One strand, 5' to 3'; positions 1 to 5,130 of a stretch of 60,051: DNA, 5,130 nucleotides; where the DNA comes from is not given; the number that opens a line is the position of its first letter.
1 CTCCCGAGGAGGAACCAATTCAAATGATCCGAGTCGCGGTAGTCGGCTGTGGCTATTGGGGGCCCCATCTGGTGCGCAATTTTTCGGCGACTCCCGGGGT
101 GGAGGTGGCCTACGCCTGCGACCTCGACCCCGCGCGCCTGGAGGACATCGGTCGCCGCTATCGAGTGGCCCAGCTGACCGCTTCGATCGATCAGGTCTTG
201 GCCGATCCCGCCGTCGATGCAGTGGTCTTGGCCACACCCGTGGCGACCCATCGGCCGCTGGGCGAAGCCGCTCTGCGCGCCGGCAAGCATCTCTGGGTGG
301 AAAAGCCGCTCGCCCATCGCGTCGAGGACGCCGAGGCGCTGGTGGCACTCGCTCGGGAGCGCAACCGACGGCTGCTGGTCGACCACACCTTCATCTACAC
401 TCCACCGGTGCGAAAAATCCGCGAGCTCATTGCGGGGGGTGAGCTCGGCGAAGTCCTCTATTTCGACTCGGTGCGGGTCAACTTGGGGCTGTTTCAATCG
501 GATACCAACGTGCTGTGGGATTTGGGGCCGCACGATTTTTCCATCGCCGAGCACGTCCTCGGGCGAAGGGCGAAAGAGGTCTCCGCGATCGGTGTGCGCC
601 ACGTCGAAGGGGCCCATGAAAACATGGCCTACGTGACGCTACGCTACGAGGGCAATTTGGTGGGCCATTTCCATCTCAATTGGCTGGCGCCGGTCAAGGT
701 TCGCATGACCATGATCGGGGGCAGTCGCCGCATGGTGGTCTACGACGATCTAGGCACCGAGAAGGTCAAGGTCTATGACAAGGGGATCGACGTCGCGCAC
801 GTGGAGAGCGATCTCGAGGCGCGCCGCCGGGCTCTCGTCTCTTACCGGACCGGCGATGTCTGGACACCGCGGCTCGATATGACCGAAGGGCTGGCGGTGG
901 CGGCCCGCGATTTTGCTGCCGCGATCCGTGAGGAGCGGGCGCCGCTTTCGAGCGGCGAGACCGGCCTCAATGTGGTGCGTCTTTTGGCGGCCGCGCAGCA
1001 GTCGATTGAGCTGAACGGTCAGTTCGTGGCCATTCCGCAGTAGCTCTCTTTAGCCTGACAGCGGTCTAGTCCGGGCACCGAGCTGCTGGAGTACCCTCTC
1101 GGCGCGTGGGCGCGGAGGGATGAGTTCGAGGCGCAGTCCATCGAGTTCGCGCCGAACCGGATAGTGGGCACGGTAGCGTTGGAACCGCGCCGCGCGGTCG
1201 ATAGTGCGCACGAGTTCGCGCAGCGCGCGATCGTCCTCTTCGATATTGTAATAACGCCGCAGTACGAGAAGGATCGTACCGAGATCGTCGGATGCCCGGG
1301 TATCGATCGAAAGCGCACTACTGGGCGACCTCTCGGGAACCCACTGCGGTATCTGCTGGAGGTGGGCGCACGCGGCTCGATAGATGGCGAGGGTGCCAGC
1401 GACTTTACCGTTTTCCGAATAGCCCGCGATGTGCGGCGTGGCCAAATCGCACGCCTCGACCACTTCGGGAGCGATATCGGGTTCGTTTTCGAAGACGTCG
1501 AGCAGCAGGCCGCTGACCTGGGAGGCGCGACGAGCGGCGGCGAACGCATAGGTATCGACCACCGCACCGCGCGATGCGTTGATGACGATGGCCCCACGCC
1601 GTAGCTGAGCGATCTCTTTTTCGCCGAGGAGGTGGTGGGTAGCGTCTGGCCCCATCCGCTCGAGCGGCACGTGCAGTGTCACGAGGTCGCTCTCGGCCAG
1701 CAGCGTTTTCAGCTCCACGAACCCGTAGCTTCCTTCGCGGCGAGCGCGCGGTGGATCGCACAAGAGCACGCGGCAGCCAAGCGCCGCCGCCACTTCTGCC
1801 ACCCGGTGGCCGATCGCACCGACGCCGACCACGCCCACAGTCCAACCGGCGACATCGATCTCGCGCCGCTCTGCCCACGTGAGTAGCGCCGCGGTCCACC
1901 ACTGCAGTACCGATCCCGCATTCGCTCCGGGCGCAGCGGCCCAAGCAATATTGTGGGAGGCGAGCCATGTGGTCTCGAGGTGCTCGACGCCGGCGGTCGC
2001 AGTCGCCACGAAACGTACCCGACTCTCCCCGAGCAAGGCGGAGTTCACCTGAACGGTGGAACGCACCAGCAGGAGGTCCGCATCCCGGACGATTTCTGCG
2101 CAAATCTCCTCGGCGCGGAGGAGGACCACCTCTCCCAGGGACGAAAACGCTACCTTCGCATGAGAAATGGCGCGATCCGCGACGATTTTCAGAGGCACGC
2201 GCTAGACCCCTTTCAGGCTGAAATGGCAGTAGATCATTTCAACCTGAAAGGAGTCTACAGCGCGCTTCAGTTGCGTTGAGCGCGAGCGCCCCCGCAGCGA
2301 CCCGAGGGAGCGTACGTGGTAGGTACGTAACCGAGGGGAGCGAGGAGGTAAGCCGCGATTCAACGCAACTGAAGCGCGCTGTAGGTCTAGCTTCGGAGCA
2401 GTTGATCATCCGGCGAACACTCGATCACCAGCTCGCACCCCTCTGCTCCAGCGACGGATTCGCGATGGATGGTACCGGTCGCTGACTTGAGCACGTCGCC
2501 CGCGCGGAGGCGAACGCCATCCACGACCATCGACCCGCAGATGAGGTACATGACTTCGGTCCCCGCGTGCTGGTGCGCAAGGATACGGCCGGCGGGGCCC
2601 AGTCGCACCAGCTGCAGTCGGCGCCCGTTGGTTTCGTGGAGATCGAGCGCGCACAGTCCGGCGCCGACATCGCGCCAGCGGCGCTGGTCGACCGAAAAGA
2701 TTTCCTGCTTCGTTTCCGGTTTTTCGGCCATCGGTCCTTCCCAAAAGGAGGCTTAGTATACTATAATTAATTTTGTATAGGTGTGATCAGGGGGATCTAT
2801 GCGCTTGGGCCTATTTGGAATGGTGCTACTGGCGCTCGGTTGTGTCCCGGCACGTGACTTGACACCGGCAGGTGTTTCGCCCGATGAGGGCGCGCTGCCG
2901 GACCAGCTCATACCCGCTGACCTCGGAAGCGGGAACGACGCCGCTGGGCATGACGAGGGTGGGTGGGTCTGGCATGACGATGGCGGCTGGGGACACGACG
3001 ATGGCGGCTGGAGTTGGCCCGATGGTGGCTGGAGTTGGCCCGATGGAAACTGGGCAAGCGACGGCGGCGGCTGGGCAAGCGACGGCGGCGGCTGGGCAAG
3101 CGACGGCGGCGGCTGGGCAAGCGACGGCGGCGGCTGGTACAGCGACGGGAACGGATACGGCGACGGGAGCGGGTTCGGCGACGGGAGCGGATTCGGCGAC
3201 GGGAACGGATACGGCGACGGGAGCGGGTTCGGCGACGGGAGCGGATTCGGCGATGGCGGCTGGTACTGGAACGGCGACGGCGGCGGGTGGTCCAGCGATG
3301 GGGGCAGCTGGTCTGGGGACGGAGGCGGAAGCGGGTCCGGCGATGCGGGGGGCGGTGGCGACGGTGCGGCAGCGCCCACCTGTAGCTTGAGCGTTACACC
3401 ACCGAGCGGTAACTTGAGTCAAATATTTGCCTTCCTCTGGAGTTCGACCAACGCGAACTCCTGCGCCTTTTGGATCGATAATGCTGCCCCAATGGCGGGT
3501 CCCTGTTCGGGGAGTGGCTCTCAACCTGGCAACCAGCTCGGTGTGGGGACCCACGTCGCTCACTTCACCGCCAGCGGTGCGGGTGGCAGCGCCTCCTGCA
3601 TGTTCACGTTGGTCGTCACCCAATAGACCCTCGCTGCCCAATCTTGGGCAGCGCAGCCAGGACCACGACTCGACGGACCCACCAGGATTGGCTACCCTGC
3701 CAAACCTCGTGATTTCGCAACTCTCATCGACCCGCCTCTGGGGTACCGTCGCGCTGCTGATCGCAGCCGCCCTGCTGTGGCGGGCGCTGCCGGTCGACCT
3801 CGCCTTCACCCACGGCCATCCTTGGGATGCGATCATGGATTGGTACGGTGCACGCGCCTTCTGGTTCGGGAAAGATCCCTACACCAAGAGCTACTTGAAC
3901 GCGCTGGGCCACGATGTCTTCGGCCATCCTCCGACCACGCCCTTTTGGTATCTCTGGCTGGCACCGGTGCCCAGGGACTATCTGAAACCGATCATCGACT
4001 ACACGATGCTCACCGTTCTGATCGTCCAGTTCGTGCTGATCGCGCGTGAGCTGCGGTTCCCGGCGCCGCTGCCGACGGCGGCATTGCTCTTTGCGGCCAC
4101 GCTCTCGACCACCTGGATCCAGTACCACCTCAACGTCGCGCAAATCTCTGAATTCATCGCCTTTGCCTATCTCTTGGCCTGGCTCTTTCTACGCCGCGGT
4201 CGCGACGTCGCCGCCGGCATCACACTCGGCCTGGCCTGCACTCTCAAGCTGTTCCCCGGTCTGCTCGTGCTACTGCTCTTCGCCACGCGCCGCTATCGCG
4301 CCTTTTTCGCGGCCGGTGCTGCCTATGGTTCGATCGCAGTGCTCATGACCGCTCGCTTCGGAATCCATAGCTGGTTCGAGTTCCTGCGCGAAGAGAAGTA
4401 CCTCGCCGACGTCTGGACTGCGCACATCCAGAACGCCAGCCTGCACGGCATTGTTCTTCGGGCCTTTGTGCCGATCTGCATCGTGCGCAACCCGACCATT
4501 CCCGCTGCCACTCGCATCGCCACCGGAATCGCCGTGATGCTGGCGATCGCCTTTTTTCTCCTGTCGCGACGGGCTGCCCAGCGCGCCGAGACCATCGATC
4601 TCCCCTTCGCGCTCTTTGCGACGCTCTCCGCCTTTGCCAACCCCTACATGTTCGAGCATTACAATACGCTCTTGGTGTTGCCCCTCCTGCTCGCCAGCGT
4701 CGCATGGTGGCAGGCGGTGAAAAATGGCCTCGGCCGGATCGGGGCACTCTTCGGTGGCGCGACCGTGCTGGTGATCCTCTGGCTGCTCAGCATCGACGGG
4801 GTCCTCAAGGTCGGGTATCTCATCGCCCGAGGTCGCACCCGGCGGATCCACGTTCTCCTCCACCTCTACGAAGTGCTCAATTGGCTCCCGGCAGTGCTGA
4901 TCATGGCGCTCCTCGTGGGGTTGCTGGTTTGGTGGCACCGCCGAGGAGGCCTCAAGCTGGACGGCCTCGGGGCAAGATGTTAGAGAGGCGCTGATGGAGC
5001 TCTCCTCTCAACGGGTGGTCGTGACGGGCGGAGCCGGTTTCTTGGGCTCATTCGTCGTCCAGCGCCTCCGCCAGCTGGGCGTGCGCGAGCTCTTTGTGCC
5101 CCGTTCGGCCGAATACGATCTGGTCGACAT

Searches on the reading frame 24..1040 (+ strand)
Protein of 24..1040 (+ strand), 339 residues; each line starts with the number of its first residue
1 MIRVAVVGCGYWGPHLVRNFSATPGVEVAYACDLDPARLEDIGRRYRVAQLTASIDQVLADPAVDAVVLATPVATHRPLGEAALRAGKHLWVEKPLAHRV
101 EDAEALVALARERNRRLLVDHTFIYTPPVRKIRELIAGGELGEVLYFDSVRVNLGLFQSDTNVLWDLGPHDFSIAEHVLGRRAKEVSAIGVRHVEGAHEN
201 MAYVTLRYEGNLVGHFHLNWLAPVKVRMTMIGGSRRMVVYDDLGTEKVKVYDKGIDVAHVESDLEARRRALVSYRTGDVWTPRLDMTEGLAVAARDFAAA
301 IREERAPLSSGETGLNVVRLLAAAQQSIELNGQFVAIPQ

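Call 88: search_protein_families(library=pfam, proteins=[window:24-1040:+], max_evalue=0.00001)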
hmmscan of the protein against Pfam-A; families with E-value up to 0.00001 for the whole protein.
window:24-1040:+ (339 aa): 4 families
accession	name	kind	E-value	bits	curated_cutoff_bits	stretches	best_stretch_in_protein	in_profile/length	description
PF01408.29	GFO_IDH_MocA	-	1.7e-26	93.7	24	1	2-121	1-120/120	Oxidoreductase family, NAD-binding Rossmann fold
PF22725.1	GFO_IDH_MocA_C3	-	4.9e-15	56.1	27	1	129-232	1-118/124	GFO/IDH/MocA C-terminal domain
PF02894.22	GFO_IDH_MocA_C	-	8.3e-11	42.5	22.9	1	133-329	1-211/218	Oxidoreductase family, C-terminal alpha/beta domain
PF03447.22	NAD_binding_3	-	3.8e-06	28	24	1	8-119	1-115/116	Homoserine dehydrogenase, NAD binding domain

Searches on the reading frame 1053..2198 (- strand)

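Call 88: search_protein_families(library=pfam, proteins=[window:1053-2198:-], max_evalue=0.00001)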
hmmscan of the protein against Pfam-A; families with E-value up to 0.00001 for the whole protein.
window:1053-2198:- (382 aa): 3 families
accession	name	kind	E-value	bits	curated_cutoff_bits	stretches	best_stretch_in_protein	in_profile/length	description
PF02826.25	2-Hacid_dh_C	-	6.1e-36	123.9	25.1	1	109-258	27-178/178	D-isomer specific 2-hydroxyacid dehydrogenase, NAD binding domain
PF11890.14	DUF3410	-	2.5e-10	40.5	31.4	1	303-374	15-81/81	Domain of unknown function (DUF3410)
PF00389.36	2-Hacid_dh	-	1.5e-09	38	24.6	1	29-97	29-98/134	D-isomer specific 2-hydroxyacid dehydrogenase, catalytic domain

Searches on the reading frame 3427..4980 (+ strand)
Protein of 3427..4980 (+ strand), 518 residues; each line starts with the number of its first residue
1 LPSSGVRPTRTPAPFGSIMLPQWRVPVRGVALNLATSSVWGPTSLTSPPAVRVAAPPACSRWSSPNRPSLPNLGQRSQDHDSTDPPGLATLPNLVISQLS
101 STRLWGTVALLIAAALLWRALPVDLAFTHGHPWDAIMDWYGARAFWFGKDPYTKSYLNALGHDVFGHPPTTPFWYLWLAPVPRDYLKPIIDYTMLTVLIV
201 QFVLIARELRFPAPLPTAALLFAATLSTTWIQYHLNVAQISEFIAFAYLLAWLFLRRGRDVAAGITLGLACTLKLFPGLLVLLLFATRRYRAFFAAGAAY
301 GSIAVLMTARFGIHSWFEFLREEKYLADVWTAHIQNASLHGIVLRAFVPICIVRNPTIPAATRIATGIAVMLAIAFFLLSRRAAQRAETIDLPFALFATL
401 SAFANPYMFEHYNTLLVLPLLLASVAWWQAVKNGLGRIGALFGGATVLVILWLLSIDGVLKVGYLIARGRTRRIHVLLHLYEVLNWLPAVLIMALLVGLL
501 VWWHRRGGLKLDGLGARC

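Call 88: search_protein_families(library=pfam, proteins=[window:3427-4980:+], max_evalue=0.00001)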
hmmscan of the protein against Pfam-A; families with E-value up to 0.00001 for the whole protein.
window:3427-4980:+ (518 aa): 1 family
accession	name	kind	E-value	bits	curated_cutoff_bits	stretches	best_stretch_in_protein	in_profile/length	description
PF09594.16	GT87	-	3e-16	60.3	25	1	168-386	4-220/237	Glycosyltransferase family 87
